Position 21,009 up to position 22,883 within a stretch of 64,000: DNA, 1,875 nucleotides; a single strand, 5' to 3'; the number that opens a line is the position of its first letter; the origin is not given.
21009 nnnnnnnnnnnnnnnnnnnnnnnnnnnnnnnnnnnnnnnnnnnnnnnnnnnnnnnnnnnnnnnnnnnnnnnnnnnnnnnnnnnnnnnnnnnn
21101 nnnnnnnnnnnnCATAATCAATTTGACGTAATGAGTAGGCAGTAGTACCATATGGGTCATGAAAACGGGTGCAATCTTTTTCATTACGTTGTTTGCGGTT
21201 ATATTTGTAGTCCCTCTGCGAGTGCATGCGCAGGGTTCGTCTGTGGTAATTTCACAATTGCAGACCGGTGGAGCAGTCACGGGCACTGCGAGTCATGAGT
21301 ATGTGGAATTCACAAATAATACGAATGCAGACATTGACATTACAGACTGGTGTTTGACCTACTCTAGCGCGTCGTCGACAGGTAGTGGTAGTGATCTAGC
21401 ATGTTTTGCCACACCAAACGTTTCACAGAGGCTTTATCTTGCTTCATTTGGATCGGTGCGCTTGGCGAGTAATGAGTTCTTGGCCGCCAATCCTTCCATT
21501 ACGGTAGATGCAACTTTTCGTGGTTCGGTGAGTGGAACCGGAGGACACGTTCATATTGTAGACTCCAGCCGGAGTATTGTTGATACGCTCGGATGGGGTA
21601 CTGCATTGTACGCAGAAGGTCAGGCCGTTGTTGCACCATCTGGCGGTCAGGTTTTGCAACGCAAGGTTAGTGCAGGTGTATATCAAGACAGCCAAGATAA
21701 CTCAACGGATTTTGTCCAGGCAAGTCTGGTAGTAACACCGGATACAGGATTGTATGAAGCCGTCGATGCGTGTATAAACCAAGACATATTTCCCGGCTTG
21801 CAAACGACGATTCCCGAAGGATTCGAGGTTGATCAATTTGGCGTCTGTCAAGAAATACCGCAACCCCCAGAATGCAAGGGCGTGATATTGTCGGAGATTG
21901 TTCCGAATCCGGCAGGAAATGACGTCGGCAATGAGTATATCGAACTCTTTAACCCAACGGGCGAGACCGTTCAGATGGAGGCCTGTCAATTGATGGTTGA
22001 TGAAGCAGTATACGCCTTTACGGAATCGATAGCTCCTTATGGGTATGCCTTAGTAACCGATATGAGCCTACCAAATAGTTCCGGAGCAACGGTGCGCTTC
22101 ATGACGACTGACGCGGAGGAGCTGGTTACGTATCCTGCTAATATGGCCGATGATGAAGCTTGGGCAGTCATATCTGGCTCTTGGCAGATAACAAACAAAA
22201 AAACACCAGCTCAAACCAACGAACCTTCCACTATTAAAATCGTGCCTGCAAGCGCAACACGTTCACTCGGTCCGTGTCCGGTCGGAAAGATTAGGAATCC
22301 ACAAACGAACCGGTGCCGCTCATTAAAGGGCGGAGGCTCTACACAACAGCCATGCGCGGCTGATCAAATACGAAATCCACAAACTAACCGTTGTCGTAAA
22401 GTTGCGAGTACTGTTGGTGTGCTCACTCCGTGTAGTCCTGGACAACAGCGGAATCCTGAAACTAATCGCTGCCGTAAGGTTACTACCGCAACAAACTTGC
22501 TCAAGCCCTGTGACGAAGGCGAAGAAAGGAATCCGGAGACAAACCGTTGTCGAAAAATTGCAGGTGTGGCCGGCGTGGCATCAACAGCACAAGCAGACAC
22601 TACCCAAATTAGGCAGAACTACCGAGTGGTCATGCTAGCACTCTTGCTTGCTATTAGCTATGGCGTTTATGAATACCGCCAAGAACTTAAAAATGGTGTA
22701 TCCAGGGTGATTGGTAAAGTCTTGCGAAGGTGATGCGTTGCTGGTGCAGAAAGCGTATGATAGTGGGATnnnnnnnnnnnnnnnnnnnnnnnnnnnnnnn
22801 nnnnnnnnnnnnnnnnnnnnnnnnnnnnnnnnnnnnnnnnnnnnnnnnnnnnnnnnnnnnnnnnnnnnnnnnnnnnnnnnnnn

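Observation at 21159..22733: Membrane-anchored double lamin-tail-domain protein with four C-x4-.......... repeats beside ComEC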

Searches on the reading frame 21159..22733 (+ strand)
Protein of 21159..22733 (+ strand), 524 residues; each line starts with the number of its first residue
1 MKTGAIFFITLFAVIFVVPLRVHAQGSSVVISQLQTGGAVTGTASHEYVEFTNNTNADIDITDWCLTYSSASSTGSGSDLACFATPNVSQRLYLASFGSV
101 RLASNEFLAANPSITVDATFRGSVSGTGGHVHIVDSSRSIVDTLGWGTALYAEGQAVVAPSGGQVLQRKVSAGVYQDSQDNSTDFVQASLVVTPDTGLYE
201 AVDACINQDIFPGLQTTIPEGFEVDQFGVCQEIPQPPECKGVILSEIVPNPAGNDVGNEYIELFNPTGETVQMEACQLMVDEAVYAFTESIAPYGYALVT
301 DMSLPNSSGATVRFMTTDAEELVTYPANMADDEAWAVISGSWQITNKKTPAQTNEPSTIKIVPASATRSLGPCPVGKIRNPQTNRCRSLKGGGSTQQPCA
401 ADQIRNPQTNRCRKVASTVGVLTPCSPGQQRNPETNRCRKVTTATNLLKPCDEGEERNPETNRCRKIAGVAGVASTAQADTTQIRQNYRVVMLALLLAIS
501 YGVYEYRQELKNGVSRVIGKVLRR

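Call 3: search_protein_families(library=pfam, proteins=[window:21159-22733:+], max_evalue=0.1)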
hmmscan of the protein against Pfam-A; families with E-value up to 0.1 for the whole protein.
window:21159-22733:+ (524 aa): 2 families
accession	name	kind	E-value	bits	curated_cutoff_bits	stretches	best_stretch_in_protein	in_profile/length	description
PF00932.25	LTD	-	2.8e-18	66.7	34.3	2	25-147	4-108/109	Lamin Tail Domain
PF25314.1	TNFR_nem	-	0.09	13.2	27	0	425-441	18-34/34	TNF receptor-like domain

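Call 6: search_protein_families(library=pfam, proteins=[window:21159-22733:+], max_evalue=10)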
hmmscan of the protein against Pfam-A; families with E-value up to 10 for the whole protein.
window:21159-22733:+ (524 aa): 3 families
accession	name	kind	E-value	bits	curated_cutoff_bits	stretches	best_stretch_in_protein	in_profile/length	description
PF00932.25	LTD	-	2.8e-18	66.7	34.3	2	25-147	4-108/109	Lamin Tail Domain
PF25314.1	TNFR_nem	-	0.09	13.2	27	2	425-441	18-34/34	TNF receptor-like domain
PF25139.2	LysM14_C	-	0.31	12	27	1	382-443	44-108/121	Secreted LysM effector LysM14, C-terminal domain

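Call 7: find_homologous_proteins(query=window:21159-22730:+, max_evalue=0.001)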
Query window:21159-22730:+ (524 aa): 2397 proteins with E <= 0.001 among 8000 candidates; the best 120 are listed.
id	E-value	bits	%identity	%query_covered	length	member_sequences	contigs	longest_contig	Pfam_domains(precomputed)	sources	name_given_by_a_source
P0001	0.0e+0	1181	100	100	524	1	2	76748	PF00932.26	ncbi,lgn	-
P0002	9.4e-279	943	77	100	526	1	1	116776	PF00932.26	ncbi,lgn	-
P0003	6.4e-270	914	74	100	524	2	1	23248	PF00932.26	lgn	-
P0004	5.6e-267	904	74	100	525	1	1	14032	PF00932.26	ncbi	-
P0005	6.3e-235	799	66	100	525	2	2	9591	PF00932.26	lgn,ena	-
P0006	6.2e-154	531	47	100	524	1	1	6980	PF00932.26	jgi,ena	-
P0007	1.9e-153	530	47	100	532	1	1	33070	PF00932.26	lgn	-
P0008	1.3e-151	524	47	100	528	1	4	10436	PF00932.26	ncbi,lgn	-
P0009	3.1e-144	499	45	100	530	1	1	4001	PF00932.26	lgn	-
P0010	9.8e-144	498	44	99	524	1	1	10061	PF00932.26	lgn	-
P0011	1.4e-124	435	41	99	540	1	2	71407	PF00932.26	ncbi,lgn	-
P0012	1.1e-118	415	36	98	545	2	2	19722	PF25314.2,PF00932.26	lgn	-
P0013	2.0e-117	411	36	96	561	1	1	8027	PF00932.26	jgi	-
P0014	5.7e-116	406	44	97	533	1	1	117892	PF00932.26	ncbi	-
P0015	1.6e-109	385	37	97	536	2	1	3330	PF00932.26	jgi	jgi:hypothetical protein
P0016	2.0e-107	378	40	98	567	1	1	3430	PF00932.26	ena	-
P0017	5.4e-107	377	35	93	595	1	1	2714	PF00932.26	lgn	-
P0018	1.3e-106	375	36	99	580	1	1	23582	PF25314.2,PF00932.26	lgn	-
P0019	3.4e-106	374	36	94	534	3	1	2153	PF00932.26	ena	-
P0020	6.0e-105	370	40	89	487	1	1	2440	PF00932.26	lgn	-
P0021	1.1e-104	369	39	97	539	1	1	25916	PF00932.26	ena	-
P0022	1.8e-104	368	35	93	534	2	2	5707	PF00932.26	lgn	-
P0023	2.1e-104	368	34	97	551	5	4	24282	PF00932.26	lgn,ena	-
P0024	8.1e-104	366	30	99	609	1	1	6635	PF25314.2,PF00932.26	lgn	-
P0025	1.1e-103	366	38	98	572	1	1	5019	PF00932.26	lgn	-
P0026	6.4e-103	363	39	99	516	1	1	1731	PF00932.26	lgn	-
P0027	1.8e-102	362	35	97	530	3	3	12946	PF00932.26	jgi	jgi:hypothetical protein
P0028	2.5e-102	361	37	98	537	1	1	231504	PF00932.26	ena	-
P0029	3.0e-102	361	40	98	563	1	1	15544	PF00932.26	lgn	-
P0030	3.4e-102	361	35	98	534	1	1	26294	PF00932.26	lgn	-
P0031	3.5e-102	361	34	96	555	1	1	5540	PF00932.26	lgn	-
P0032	6.4e-102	360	37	95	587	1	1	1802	PF00932.26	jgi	jgi:hypothetical protein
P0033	8.5e-102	359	39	98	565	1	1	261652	PF00932.26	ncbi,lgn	-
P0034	8.5e-102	359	39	92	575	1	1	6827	PF00932.26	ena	-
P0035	1.8e-101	358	40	95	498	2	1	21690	PF00932.26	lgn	-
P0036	2.0e-101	358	39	97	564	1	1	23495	PF00932.26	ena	-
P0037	2.9e-101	358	39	93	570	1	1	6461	PF00932.26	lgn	-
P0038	3.5e-101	357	38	95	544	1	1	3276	PF00932.26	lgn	-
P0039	3.7e-101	357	38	98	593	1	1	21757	PF00932.26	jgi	jgi:hypothetical protein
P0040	6.0e-101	357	37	100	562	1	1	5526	PF00932.26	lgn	-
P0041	6.7e-101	356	31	98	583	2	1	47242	PF00932.26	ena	-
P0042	1.6e-100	355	39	98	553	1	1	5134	PF00932.26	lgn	-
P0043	1.7e-100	355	42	96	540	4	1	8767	PF00932.26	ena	-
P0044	1.0e-99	353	39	97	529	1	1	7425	PF00932.26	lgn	-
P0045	1.6e-99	352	37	96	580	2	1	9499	PF00932.26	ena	-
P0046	3.7e-99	351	37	97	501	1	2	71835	PF00932.26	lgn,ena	-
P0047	3.6e-98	347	37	96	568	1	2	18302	PF00932.26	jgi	jgi:hypothetical protein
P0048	5.2e-98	347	37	96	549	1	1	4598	PF00932.26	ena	-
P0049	7.7e-98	346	39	98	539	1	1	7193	PF00932.26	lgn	-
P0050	8.4e-98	346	30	96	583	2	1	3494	PF00932.26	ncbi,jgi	-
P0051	1.0e-97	346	33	97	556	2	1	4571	PF00932.26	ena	-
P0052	2.1e-97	345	36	97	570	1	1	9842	PF00932.26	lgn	-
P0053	2.8e-97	345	37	98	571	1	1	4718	PF00932.26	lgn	-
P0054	2.8e-97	345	38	98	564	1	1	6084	PF00932.26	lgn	-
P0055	3.5e-97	344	32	98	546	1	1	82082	PF00932.26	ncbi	-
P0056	5.2e-97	344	37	97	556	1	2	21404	PF00932.26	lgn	-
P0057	6.2e-97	343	36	94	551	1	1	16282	PF00932.26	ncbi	-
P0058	6.9e-97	343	39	97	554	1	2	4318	PF00932.26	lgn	-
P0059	9.3e-97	343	37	99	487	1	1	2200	PF00932.26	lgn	-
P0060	1.0e-96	343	34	99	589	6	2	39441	PF00932.26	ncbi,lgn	-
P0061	1.2e-96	342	35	99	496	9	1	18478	PF00932.26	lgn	-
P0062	1.3e-96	342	37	94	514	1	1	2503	PF00932.26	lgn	-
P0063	3.8e-96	341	36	99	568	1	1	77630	PF00932.26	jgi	jgi:hypothetical protein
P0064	4.0e-96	341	37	95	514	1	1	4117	PF00932.26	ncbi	-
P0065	4.3e-96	341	35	99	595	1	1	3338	PF00932.26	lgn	-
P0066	6.0e-96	340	39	99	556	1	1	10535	PF00932.26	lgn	-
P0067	6.8e-96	340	35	98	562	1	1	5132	PF00932.26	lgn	-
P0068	7.9e-96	340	38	96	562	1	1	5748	PF00932.26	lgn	-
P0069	1.3e-95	339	39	100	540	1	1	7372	PF00932.26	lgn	-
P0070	1.4e-95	339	28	92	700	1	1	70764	PF00932.26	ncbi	-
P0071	1.7e-95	339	31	99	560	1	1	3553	PF00932.26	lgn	-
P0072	2.3e-95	338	37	97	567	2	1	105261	PF00932.26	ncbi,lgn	-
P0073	2.4e-95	338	35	99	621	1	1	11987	PF00932.26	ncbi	-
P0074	2.8e-95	338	33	94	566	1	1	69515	PF25314.2,PF00932.26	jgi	jgi:hypothetical protein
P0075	5.4e-95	337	35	98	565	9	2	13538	PF00932.26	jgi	jgi:hypothetical protein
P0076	6.0e-95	337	36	99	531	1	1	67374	PF00932.26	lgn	-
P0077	9.5e-95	336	37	98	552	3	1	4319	PF00932.26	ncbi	-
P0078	1.5e-94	336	38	97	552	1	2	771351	PF00932.26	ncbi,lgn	-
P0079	1.8e-94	335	37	99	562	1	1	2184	PF00932.26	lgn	-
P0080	1.9e-94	335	36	98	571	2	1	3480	PF00932.26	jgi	-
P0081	2.6e-94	335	31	98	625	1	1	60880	PF00932.26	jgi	jgi:hypothetical protein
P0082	2.7e-94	335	36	98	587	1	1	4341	PF00932.26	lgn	-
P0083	3.0e-94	335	38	97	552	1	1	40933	PF00932.26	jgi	jgi:hypothetical protein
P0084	3.6e-94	334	35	99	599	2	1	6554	PF00932.26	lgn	-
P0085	3.9e-94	334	37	97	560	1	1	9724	PF00932.26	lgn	-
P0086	4.2e-94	334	39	97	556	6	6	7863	PF00932.26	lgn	-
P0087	7.8e-94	333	35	95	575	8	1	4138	PF00932.26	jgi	jgi:hypothetical protein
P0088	1.1e-93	333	35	98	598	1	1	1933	PF00932.26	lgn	-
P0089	1.2e-93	333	36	97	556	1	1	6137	PF00932.26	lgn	-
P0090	1.2e-93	333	35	98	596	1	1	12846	PF00932.26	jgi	jgi:hypothetical protein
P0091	1.3e-93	332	39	97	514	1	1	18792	PF00932.26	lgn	-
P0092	1.3e-93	332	35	99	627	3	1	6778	PF00932.26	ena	-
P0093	1.5e-93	332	37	99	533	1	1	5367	PF00932.26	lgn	-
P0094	1.8e-93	332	33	95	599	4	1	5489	PF00932.26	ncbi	-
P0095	2.2e-93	332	33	99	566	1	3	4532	PF00932.26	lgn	-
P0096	2.2e-93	332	36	98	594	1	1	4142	PF00932.26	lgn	-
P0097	2.4e-93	332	36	96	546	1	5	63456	PF00932.26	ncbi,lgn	-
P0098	3.4e-93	331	36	98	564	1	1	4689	PF00932.26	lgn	-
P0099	3.7e-93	331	36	98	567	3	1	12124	PF00932.26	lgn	-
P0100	4.4e-93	331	36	94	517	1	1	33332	PF00932.26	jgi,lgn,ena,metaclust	metaclust:\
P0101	4.4e-93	331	35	99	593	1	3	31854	PF00932.26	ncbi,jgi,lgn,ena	ncbi:MAG: lamin tail domain-containing protein [Candidatus Saccharibacteria bacterium]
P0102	4.8e-93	331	36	97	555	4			PF00932.26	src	-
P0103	7.2e-93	330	37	98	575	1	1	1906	PF00932.26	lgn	-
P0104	9.6e-93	330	35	94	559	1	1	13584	PF00932.26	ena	-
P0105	1.1e-92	329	35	98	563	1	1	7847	PF00932.26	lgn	-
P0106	1.2e-92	329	37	96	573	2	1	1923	PF00932.26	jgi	-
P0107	1.3e-92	329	37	96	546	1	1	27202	PF00932.26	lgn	-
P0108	1.6e-92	329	37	94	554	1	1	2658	PF00932.26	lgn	-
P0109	1.7e-92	329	36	99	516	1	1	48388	PF00932.26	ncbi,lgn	-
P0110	1.9e-92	329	37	97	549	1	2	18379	PF00932.26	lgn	-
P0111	2.8e-92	328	36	98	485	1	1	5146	PF00932.26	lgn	-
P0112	4.1e-92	328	34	89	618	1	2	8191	PF00932.26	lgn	-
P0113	5.5e-92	327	35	100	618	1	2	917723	PF00932.26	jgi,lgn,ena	jgi:hypothetical protein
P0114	5.7e-92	327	35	99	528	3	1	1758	PF00932.26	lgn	-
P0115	6.5e-92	327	32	99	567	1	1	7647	PF00932.26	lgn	-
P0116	7.1e-92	327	32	99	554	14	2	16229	PF00932.26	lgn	-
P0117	7.5e-92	327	40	95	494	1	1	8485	PF00932.26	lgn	-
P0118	7.7e-92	327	35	100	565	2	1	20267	PF00932.26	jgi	jgi:hypothetical protein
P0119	8.1e-92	327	37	95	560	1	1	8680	PF00932.26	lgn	-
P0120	8.8e-92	326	35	99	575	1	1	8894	PF00932.26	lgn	-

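Call 8: find_related_loci(query=window:21159-22730:+, collection=genome_contigs, flank=10000)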
Query window:21159-22730:+ (524 aa) in genome_contigs; peptide patterns used: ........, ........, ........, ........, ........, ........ (x = any residue, [..] = any of these).
190 stretches matched a pattern; 6 encode a relative of the query (tblastn E <= 1e-3); 6 distinct loci.
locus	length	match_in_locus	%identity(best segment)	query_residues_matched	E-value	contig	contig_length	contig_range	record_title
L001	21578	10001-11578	77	1-524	0e+0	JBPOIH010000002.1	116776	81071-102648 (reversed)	MAG: Patescibacteria group bacterium isolate MAG_90 c_000000450449, whole genome shotgun sequence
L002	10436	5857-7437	47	1-524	2e-160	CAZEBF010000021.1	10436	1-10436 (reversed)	MAG TPA_asm: uncultured Candidatus Saccharibacteria bacterium isolate SRP286056_co1_136 genome assembly, contig: NODE_82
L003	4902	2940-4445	34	25-511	3e-89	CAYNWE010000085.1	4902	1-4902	MAG TPA_asm: uncultured Candidatus Saccharibacteria bacterium isolate binchicken_co328_38 genome assembly, contig: NODE_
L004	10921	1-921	47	214-523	1e-88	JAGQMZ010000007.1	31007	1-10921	MAG: Candidatus Saccharibacteria bacterium isolate HKST-UBA55 NODE_7_length_31007_cov_4.567895, whole genome shotgun seq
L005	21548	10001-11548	35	7-511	2e-84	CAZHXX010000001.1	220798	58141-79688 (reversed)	MAG TPA_asm: uncultured Candidatus Saccharibacteria bacterium isolate SRP257259_co1_389 genome assembly, contig: NODE_38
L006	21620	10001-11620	33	8-516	2e-76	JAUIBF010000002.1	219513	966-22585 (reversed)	MAG: bacterium isolate 6_bin.26 NODE_107_length_219513_cov_2.176575, whole genome shotgun sequence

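Call 14: find_related_loci(query=window:21159-22730:+, collection=viral_contigs, flank=5000)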
Query window:21159-22730:+ (524 aa) in viral_contigs; peptide patterns used: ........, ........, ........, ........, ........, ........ (x = any residue, [..] = any of these).
3 stretches matched a pattern, but none encodes a relative of the query by tblastn (E <= 1e-3).

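Call 21: find_related_loci(query=A1, collection=metagenome_contigs, flank=10000)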
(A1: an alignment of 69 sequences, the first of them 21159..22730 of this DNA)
Query A1 (524 aa) in metagenome_contigs; peptide patterns used: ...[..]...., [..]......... (x = any residue, [..] = any of these).
600 stretches matched a pattern (row limit reached: there are more); 446 encode a relative of the query (tblastn E <= 1e-3); the best 80 are kept; 80 distinct loci.
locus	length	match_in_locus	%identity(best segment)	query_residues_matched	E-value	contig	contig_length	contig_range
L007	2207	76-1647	47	1-524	4e-172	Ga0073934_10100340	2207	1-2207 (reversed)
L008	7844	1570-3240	35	4-516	3e-104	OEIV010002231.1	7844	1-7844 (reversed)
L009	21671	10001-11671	35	4-516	4e-103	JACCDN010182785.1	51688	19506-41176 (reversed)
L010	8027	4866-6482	36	8-509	4e-101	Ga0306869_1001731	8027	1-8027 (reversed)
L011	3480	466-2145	36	6-517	2e-101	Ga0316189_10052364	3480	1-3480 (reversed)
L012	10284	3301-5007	33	6-524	1e-97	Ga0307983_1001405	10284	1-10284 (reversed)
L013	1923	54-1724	37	7-510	2e-102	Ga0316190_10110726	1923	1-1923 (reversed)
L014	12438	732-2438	33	6-524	1e-96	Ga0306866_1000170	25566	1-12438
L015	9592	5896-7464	36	22-520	1e-95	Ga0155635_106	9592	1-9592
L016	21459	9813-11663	35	7-524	2e-95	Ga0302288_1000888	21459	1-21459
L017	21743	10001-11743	33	4-523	6e-94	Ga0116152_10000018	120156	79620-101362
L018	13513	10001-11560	34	26-520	2e-90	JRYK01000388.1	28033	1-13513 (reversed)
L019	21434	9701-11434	35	1-518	9e-90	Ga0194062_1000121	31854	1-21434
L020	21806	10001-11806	35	7-510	1e-86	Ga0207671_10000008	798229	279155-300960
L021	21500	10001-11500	37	28-519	1e-86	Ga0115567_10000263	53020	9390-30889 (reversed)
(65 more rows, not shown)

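Call 29: predict_structure(alignment_id=A1)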
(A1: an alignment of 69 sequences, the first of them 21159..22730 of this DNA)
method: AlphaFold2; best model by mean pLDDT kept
length: 524 residues; sequences in the alignment: 69
mean_pLDDT: 84.3   pTM: 0.54
mean pLDDT of the five models: 84.3, 84.0, 83.1, 82.9, 82.6
residues with pLDDT >= 90: 301; 70-90: 132; 50-70: 46; < 50: 45
segments of 3 or more residues with pLDDT < 50: 363-369, 389-396, 416-421, 443-447, 470-485
pLDDT, mean of each block of 10 residues (from residue 1): 71 76 68 85 79 96 98 95 96 97 95 95 92 97 97 96 94 94 97 93 94 93 94 75 95 78 96 94 93 97 93 91 95 95 96 91 47 74 67 56 75 58 74 79 56 81 71 38 57 91 91 88 74
secondary structure, 60 per line:
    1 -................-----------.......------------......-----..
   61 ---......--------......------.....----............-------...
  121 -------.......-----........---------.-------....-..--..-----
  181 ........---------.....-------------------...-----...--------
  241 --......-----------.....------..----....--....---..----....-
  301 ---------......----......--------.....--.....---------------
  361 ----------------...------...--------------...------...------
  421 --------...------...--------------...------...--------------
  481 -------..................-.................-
elements in order: H2-17 E29-35 E48-53 E64-69 E78-83 E90-94 E99-104 H105-110 E118-120 E128-134 E140-147 E165-168 H181-184 E185-188 E198-202 E222-224 E230-232 E243-248 E260-264 E277-280 E283-286 E296-299 E310-315 E320-325 E334-338 E341-345 E377-379 E386-388 E403-405 E412-414 E429-431 E438-440 E455-457 E464-466 H488-505 H507-523
